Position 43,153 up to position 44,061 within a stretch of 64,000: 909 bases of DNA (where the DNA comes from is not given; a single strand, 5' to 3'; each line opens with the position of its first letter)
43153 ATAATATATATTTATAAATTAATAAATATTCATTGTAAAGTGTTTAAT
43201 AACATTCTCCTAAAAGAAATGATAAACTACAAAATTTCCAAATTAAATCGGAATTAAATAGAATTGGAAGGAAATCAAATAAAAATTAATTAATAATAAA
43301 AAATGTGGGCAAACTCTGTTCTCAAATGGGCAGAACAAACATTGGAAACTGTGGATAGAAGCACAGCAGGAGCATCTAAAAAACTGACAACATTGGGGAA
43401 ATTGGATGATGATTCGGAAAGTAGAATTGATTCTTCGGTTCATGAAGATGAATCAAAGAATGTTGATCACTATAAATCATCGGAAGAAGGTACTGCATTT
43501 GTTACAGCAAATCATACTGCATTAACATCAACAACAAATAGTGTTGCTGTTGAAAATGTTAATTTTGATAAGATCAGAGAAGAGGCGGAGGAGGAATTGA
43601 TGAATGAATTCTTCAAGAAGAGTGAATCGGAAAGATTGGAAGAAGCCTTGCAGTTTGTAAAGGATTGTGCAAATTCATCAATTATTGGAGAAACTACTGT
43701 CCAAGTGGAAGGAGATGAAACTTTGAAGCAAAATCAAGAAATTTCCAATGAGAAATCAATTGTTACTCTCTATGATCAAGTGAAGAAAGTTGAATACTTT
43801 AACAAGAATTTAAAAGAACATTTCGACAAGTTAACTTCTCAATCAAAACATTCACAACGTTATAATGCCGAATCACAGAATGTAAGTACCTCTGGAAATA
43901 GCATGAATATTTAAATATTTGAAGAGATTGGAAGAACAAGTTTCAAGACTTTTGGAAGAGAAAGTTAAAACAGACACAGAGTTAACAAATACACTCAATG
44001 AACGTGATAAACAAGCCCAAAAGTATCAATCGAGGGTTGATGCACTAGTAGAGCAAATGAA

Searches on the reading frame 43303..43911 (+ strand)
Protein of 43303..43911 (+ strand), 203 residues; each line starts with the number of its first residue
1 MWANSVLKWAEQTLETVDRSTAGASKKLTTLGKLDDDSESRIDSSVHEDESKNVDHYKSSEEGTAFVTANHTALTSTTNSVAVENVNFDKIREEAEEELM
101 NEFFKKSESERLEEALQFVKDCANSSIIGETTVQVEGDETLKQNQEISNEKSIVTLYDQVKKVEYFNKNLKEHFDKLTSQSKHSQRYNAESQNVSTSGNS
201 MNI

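Call 10: search_protein_families(library=pfam, proteins=[window:43303-43911:+], max_evalue=0.01)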
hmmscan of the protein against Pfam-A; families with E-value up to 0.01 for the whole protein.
window:43303-43911:+ (203 aa): 1 family
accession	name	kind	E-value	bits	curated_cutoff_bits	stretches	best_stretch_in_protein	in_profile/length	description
PF09568.16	RE_MjaI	-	0.0042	17.4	22.7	0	5-57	74-124/164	MjaI restriction endonuclease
